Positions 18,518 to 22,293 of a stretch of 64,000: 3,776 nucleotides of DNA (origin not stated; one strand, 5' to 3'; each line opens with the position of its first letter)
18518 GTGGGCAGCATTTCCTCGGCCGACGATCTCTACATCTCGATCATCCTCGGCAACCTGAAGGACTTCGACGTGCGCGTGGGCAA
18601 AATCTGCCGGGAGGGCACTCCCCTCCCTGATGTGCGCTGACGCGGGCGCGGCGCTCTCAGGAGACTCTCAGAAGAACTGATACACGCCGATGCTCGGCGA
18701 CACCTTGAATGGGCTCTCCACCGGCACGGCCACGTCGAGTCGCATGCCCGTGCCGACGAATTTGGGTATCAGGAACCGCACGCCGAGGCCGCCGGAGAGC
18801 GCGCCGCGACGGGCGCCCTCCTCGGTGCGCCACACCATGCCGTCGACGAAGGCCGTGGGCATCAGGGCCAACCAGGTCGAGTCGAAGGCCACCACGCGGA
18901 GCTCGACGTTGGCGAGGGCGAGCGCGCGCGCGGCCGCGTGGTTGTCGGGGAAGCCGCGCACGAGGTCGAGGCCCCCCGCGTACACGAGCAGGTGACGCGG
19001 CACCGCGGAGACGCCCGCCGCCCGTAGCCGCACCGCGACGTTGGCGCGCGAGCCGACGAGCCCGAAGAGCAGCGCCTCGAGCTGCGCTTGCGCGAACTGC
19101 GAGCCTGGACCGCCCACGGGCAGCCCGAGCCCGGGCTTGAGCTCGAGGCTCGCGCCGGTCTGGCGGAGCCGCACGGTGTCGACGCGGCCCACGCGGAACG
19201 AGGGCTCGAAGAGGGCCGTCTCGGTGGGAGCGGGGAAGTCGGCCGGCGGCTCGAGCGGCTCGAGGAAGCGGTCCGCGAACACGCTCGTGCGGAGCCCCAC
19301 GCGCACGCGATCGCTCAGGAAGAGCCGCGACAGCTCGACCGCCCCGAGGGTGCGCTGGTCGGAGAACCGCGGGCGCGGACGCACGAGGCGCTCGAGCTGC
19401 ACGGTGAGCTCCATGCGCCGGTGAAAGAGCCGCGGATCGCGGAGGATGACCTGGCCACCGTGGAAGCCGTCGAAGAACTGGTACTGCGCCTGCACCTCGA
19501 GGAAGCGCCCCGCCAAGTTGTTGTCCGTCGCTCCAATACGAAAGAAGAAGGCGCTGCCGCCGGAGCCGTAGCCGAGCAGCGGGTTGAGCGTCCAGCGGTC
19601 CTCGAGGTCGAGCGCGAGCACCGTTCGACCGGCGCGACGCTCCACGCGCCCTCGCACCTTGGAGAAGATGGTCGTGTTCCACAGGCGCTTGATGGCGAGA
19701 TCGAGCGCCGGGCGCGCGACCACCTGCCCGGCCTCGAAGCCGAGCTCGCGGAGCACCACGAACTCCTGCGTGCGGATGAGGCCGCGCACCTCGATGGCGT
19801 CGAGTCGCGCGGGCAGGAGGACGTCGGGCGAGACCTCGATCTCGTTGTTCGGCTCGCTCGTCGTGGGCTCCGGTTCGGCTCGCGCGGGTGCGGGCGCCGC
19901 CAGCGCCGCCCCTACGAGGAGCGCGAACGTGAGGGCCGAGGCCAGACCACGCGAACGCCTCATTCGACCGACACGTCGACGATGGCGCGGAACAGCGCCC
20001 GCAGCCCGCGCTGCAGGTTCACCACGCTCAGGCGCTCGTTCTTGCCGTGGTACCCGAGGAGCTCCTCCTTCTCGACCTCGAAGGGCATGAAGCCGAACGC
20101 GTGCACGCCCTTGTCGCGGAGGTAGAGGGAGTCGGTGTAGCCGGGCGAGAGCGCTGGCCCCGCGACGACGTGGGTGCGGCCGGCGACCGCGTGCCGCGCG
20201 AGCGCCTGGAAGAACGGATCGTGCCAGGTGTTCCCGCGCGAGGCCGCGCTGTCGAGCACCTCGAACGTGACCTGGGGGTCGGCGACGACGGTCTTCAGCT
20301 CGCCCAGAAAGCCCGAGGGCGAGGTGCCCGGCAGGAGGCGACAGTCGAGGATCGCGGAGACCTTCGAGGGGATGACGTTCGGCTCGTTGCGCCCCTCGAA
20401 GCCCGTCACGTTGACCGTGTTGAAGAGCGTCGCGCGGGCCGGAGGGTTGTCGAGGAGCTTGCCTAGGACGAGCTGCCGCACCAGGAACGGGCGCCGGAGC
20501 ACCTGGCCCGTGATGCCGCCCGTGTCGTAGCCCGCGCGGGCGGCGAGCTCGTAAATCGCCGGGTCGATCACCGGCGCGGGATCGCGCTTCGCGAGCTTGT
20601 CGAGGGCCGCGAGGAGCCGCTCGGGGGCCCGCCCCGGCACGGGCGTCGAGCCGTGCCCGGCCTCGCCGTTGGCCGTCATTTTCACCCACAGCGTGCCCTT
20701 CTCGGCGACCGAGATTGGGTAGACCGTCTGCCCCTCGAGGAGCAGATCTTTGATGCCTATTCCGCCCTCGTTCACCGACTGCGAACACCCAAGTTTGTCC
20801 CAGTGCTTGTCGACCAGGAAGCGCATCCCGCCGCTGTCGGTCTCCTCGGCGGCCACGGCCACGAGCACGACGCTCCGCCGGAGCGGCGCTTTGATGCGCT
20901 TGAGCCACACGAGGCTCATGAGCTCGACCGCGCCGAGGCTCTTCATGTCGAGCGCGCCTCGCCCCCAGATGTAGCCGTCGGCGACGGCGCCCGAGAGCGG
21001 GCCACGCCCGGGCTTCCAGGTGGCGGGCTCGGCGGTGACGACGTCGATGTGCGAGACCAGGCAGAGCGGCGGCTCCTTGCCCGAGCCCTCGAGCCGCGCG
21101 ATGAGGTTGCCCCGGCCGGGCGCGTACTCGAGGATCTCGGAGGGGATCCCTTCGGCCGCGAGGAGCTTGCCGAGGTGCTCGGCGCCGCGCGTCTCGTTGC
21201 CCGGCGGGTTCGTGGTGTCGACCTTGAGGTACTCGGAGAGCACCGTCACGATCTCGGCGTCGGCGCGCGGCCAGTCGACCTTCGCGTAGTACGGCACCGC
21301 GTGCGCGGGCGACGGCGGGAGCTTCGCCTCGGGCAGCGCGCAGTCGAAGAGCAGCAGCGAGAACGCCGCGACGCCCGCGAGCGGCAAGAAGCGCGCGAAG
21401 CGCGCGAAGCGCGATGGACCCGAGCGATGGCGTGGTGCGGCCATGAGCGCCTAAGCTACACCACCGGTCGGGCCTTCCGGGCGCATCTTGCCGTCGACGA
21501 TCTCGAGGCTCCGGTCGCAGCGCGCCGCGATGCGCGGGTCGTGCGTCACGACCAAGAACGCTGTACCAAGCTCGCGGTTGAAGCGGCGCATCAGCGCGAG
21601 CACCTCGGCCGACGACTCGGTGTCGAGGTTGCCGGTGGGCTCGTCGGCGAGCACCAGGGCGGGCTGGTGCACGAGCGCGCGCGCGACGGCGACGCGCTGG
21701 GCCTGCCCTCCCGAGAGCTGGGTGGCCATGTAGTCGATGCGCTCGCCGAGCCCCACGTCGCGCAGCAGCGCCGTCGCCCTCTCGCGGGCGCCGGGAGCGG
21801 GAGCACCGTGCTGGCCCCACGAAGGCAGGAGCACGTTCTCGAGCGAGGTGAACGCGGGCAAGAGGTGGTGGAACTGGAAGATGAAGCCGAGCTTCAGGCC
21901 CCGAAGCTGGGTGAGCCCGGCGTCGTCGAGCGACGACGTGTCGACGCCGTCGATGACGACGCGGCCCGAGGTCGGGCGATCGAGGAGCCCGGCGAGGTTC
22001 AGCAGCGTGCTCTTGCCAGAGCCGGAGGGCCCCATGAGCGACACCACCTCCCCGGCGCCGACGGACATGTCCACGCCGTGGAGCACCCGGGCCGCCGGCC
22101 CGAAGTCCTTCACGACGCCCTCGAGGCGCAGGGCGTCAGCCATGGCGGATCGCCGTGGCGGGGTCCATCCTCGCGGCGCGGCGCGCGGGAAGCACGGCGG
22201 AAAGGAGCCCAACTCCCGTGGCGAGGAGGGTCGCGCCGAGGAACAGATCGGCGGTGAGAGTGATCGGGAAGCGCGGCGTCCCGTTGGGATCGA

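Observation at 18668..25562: Six-gene minus-strand operon: orphan import-type ABC ATPase, HlyD adaptor, FtsX/LolE-like permease, LolD ATPase, secreted M20 peptidase and one-POTRA Omp85 barrel, with ATGA coupling of peptidase and barrel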

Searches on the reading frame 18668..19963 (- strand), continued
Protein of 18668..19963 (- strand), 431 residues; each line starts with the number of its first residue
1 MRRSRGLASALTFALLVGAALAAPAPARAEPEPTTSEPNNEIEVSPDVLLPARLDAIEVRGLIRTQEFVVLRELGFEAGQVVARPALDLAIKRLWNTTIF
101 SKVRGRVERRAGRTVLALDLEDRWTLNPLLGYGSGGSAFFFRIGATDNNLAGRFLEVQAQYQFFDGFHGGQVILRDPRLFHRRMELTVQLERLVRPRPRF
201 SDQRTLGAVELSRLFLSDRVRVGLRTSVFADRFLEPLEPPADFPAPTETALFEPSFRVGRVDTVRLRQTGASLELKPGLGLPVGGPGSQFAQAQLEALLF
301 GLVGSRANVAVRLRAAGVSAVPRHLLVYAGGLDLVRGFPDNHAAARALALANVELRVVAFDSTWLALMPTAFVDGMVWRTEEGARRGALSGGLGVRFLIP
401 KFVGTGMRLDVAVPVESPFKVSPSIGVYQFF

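Call 71: find_encoding_contigs(protein=P0307, flank=6000, max_places=3)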
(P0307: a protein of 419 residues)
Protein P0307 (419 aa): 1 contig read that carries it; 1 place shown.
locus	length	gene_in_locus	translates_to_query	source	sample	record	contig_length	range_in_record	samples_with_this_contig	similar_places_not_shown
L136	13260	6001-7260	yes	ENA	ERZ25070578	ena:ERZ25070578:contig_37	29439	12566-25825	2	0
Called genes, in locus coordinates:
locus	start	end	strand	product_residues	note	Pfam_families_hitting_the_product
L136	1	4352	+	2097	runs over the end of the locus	PF03534:SpvB, PF13517:FG-GAP_3 (faint), PF05593:RHS_repeat (weak), PF25023:TEN_YD-shell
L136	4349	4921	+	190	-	-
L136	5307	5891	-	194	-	PF13827:DUF4189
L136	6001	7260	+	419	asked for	PF07244:POTRA, PF01103:Omp85 (weak)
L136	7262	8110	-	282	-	PF00106:adh_short, PF08659:KR, PF13561:adh_short_C2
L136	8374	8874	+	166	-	-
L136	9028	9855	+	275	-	PF06724:DUF1206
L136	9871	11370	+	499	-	PF02384:N6_Mtase, PF01170:UPF0020 (weak), PF05175:MTS (faint), PF07669:Eco57I, PF12950:TaqI_C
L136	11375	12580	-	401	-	PF01842:ACT (faint), PF13740:ACT_6, PF21086:ACT_PSP_2, PF00702:Hydrolase, PF12710:HAD, PF08282:Hydrolase_3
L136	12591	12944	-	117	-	PF00198:2-oxoacid_dh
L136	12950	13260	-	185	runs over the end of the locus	-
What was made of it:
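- Tried and rejected: Its neighbours are unrelated (call 71), so the M20 link is specific to the core family.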

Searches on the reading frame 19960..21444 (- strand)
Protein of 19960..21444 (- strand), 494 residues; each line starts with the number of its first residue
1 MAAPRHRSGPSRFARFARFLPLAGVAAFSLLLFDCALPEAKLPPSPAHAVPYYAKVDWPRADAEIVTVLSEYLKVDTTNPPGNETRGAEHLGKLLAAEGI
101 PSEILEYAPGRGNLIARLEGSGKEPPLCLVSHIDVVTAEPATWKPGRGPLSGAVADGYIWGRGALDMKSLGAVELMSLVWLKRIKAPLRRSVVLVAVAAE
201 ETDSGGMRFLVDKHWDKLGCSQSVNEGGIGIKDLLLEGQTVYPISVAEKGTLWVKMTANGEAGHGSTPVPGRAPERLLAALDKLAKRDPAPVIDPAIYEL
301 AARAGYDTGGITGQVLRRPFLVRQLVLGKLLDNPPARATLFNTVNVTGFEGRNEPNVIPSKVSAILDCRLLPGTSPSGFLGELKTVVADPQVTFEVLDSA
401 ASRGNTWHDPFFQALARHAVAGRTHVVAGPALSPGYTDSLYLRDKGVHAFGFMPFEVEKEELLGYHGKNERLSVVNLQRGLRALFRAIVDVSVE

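Call 6: search_protein_families(library=pfam, proteins=[window:19960-21444:-], max_evalue=0.01)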
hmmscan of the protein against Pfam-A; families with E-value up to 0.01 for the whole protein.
window:19960-21444:- (494 aa): 3 families
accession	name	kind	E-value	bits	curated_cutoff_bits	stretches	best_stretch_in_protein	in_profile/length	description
PF01546.33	Peptidase_M20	-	5.7e-21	75.8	24.6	1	129-488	2-204/206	Peptidase family M20/M25/M40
PF07687.19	M20_dimer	-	1.1e-12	48.3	21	1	246-391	1-103/107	Peptidase dimerisation domain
PF04389.22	Peptidase_M28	-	1.5e-05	25.2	21.3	1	113-215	1-81/193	Peptidase family M28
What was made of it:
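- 19960..21444 (-): g5: M20-family zinc hydrolase with a dimerisation domain, 494 aa. The family is ancestrally a lipoprotein. In the window clade the lipobox is degenerate (LLLFDC). It matches Pfam Peptidase_M20 and M20_dimer (call 6).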

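Call 7: search_protein_families(library=ncbifam, proteins=[window:19960-21444:-], max_evalue=0.01)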
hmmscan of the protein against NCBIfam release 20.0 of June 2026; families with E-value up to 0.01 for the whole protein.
window:19960-21444:- (494 aa): 40 families (the best 25 are shown)
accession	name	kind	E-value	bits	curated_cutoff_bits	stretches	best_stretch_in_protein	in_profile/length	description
NF005913.0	PRK07906.1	subfamily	1.1e-67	228.6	382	1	60-487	12-438/442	hypothetical protein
NF006596.0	PRK09133.1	subfamily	2e-57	194.8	349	1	62-492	37-471/474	hypothetical protein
TIGR01880.1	Ac-peptdase-euk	subfamily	3.1e-36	124.9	338.6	2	62-285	9-227/401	N-acyl-aliphatic-L-amino acid amidohydrolase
TIGR01910.1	DapE-ArgE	subfamily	6.3e-31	107.9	217.6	2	67-271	2-198/373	ArgE/DapE family deacylase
NF006111.0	PRK08262.1-1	equivalog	1.2e-30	106.7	825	1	119-486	112-486/493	M20 family peptidase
NF006399.0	PRK08651.1-2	equivalog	1.9e-30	106.2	381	1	62-285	3-214/405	succinyl-diaminopimelate desuccinylase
NF006365.0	PRK08588.1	subfamily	2e-27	96.5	289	1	63-383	7-271/383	succinyl-diaminopimelate desuccinylase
NF006113.0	PRK08262.1-4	equivalog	2.6e-27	95.7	503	1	123-486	125-500/510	M20 family peptidase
NF006112.0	PRK08262.1-3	equivalog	2.6e-23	82.4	510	1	125-487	119-485/492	M20 family peptidase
NF010589.0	PRK13983.1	equivalog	7e-23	81.2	333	1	111-276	72-230/409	M20 family metallo-hydrolase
TIGR01892.1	AcOrn-deacetyl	equivalog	4e-17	62.3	297.7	1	89-272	22-190/365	acetylornithine deacetylase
NF009558.0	PRK13013.1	equivalog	3.3e-16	59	428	1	62-281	15-232/429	acetylornithine deacetylase/succinyl-diaminopimelate desuccinylase family protein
NF005710.0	PRK07522.1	subfamily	5.8e-16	58.6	412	1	65-268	10-199/391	acetylornithine deacetylase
TIGR01900.1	dapE-gram_pos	equivalog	3.7e-14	52.4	304.2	2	78-295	16-211/351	succinyl-diaminopimelate desuccinylase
NF006400.0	PRK08651.1-3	equivalog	6.3e-14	51.6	374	1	66-272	13-218/410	succinyl-diaminopimelate desuccinylase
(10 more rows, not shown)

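Call 23: search_solved_structures(query=window:19960-21444:-, max_evalue=1e-10)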
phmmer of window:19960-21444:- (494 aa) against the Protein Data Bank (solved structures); distinct sequences matched with E-value up to 1e-10: 1.
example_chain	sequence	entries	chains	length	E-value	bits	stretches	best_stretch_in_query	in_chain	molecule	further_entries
7uoi_A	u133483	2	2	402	9.5e-18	67.3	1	64-271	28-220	succinyl-diaminopimelate desuccinylase | Probable succinyl-diaminopimelate desuccinylase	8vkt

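Call 53: find_related_loci(query=window:19960-21444:-, collection=metagenome_contigs, flank=6000)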
Query window:19960-21444:- (494 aa) in metagenome_contigs; peptide patterns used: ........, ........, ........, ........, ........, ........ (x = any residue, [..] = any of these).
125 stretches matched a pattern; 76 encode a relative of the query (tblastn E <= 1e-3); 76 distinct loci.
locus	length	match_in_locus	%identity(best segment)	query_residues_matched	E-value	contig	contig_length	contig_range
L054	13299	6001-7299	40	64-494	6e-91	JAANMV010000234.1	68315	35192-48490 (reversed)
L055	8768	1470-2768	36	59-492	3e-65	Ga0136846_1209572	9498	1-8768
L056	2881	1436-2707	35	66-488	3e-55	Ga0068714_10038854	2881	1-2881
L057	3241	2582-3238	43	56-277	3e-49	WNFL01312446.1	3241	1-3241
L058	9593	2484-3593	30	126-488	2e-31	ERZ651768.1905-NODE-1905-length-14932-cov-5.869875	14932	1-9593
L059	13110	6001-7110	28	123-488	6e-29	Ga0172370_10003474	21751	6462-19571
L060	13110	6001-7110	28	123-488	6e-29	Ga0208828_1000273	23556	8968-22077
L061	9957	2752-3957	28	100-492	2e-27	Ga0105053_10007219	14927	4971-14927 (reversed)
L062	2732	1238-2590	26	52-486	2e-25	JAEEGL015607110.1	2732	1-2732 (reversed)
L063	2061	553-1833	28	66-479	1e-24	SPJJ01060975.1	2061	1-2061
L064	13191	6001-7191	27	113-490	1e-22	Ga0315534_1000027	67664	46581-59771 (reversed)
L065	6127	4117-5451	26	57-485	1e-21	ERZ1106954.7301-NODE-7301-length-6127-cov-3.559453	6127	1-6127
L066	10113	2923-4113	27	113-490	4e-21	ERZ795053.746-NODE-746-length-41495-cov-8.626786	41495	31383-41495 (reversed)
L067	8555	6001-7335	26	57-485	5e-21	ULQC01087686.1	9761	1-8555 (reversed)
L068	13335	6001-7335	26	57-485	6e-21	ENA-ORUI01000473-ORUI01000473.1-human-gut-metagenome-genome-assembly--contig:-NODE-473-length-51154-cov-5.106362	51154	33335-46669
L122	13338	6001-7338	27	57-485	1e-19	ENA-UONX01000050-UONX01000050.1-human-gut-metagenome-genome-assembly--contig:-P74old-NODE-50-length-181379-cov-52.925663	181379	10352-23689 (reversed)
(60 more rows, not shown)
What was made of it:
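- Tried and rejected: Metagenome scan seeded with the M20 protein (call 53).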

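Call 61: search_protein_families(library=pfam, proteins=[L122:1025-2239:+, L122:2722-3981:+, L122:4016-5200:+, L122:5213-5965:+, L122:5962-7365:+, L122:7472-9187:-, L054:6001-7299:+, L122:9323-10378:-], max_evalue=0.001)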
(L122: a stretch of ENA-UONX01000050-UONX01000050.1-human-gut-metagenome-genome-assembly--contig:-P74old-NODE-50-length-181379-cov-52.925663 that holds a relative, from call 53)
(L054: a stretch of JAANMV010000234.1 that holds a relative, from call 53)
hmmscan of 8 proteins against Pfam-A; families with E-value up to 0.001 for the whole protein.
L122:1025-2239:+ (404 aa): 0 families

L122:2722-3981:+ (419 aa): 2 families
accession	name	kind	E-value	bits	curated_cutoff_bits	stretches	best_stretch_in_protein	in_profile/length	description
PF00497.25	SBP_bac_3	-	2.3e-25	89.3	26.4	1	199-405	7-120/132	Bacterial extracellular solute-binding proteins, family 3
PF10613.14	Lig_chan-Glu_bd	-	5e-07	30.3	30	1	236-282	65-111/115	Ligated ion channel L-glutamate- and glycine-binding site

L122:4016-5200:+ (394 aa): 1 family
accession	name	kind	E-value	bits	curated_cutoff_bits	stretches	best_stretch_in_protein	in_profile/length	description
PF00528.27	BPD_transp_1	-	4.2e-20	72.7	26.4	1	197-370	16-181/184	Binding-protein-dependent transport system inner membrane component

L122:5213-5965:+ (250 aa): 8 families
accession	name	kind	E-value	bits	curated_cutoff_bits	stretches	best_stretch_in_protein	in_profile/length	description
PF00005.33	ABC_tran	-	7.2e-38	130.7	25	1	22-170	1-137/137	ABC transporter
PF13304.12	AAA_21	-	6.3e-13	49.9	27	2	151-201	250-300/304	AAA domain, putative AbiEii toxin, Type IV TA system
PF02463.25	SMC_N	-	1e-07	32.1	40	1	33-209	25-206/220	RecF/RecN/SMC N terminal domain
PF09818.15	ABC_ATPase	-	2.2e-05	24.1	23.2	0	28-71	76-115/283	P-loop domain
PF13555.12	AAA_29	-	8.3e-05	22.7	27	1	24-50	14-40/61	P-loop containing region of AAA domain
PF13191.12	AAA_16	-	0.00018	22.5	32.6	1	31-65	23-55/167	AAA ATPase domain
PF25199.1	nSTAND_NTPase5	-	0.00021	21.5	34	1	27-66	36-77/145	Novel STAND NTPase 5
PF13476.12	AAA_23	-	0.00033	21.8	27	1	25-54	15-41/201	AAA domain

L122:5962-7365:+ (467 aa): 2 families
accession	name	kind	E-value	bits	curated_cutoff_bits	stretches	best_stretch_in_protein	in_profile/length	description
PF01546.33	Peptidase_M20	-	2e-23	83.8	24.6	1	93-463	2-205/206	Peptidase family M20/M25/M40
PF07687.19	M20_dimer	-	9.8e-10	38.8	21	1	217-363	3-103/107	Peptidase dimerisation domain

L122:7472-9187:- (571 aa): 1 family
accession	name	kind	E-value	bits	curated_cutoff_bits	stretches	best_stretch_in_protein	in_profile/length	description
PF01019.26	G_glu_transpept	-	1.3e-144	483.2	27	1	67-566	2-512/512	Gamma-glutamyltranspeptidase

L054:6001-7299:+ (433 aa): 3 families
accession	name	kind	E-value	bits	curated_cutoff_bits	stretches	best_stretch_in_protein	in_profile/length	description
PF01546.33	Peptidase_M20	-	3.9e-29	102.5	24.6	1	65-427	1-204/206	Peptidase family M20/M25/M40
PF07687.19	M20_dimer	-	3.5e-19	69.2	21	1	179-329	1-102/107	Peptidase dimerisation domain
PF04389.22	Peptidase_M28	-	2.8e-07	30.9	21.3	1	50-158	1-88/193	Peptidase family M28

L122:9323-10378:- (351 aa): 0 families
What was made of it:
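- Tried and rejected: These turned out to be ordinary amino-acid importers, with SBP_bac_3, BPD_transp_1 and an ATPase next to a cytosolic M20 (call 61).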

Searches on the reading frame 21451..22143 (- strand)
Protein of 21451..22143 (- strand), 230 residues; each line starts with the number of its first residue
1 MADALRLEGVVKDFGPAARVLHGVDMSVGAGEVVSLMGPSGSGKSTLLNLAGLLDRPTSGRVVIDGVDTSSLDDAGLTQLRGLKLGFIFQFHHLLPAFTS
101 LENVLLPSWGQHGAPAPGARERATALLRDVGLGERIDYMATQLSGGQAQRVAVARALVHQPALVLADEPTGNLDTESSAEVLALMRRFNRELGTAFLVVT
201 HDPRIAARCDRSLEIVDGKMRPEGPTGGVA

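Call 6: search_protein_families(library=pfam, proteins=[window:21451-22143:-], max_evalue=0.01)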
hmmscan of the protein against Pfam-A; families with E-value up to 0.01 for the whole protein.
window:21451-22143:- (230 aa): 7 families
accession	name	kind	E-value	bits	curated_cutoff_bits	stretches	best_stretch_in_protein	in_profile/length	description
PF00005.33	ABC_tran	-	1.3e-30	107.3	25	1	21-170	1-136/137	ABC transporter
PF13304.12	AAA_21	-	4.2e-06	27.5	27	0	35-91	3-62/304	AAA domain, putative AbiEii toxin, Type IV TA system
PF02463.25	SMC_N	-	7.6e-05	22.7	40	0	141-216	135-212/220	RecF/RecN/SMC N terminal domain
PF13555.12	AAA_29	-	0.00033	20.8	27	1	22-48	13-39/61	P-loop containing region of AAA domain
PF13191.12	AAA_16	-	0.0004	21.3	32.6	1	29-187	22-122/167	AAA ATPase domain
PF13481.12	AAA_25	-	0.0015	18.6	27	0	28-48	30-50/195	AAA domain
PF03193.22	RsgA_GTPase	-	0.006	16.9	30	0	31-50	106-125/174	RsgA GTPase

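Call 7: search_protein_families(library=ncbifam, proteins=[window:21451-22143:-], max_evalue=0.01)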
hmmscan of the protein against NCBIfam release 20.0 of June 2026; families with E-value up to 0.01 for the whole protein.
window:21451-22143:- (230 aa): 191 families (the best 25 are shown)
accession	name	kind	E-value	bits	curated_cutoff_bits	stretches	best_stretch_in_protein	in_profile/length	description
TIGR02211.1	LolD_lipo_ex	equivalog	1.9e-72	243.4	307.75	1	16-220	16-219/221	lipoprotein-releasing ABC transporter ATP-binding protein LolD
NF008639.0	PRK11629.1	equivalog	2.1e-66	223.7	360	1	18-222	23-226/234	lipoprotein-releasing ABC transporter ATP-binding protein LolD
NF007826.0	PRK10535.1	equivalog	1.8e-60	204.9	966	1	18-221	21-222/648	macrolide ABC transporter ATP-binding protein/permease MacB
TIGR02982.1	heterocyst_DevA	subfamily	1e-57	195.2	295.8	1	18-220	18-219/220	ABC exporter ATP-binding subunit, DevA family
NF007879.0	PRK10584.1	equivalog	3.2e-57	193.9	336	1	19-222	24-226/228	putative ABC transporter ATP-binding protein YbbA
TIGR02673.1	FtsE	equivalog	2.5e-53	180.9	264.85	1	6-211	3-205/214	cell division ATP-binding protein FtsE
NF038007.1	ABC_ATP_DarD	equivalog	7.1e-50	169.5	375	1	18-220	18-218/218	darobactin export ABC transporter ATP-binding protein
TIGR03608.1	L_ocin_972_ABC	subfamily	7.7e-49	166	254.85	1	9-215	3-206/206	putative bacteriocin export ABC transporter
NF007027.0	PRK09493.1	equivalog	1.1e-47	162.4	379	1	7-220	4-214/240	glutamine ABC transporter ATP-binding protein GlnQ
TIGR02315.1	ABC_phnC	equivalog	1.8e-45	155.3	266.1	1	5-219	2-223/243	phosphonate ABC transporter ATP-binding protein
NF008428.0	PRK11264.1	equivalog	1.7e-42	145.4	406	1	5-220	4-222/250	L-cystine ABC transporter ATP-binding protein TcyN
TIGR03005.1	ectoine_ehuA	equivalog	1.8e-42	145.3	345.4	1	6-224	2-229/252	ectoine/hydroxyectoine ABC transporter ATP-binding protein EhuA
TIGR02314.1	ABC_MetN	equivalog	2.7e-42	145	499.7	1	19-219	19-218/343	methionine ABC transporter ATP-binding protein MetN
TIGR02857.1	CydD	equivalog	3.4e-39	135.2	435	1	4-213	321-527/529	thiol reductant ABC exporter subunit CydD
TIGR03265.1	PhnT2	equivalog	5e-39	134.5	457.7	1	3-203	3-195/353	putative 2-aminoethylphosphonate ABC transporter ATP-binding protein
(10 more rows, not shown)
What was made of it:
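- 21451..22143 (-): g4: LolD/MacB-type ABC ATPase, 230 aa. It scores 243 bits against TIGR02211 LolD, below the 308 cut-off, and also matches MacB and DevA models (call 7).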
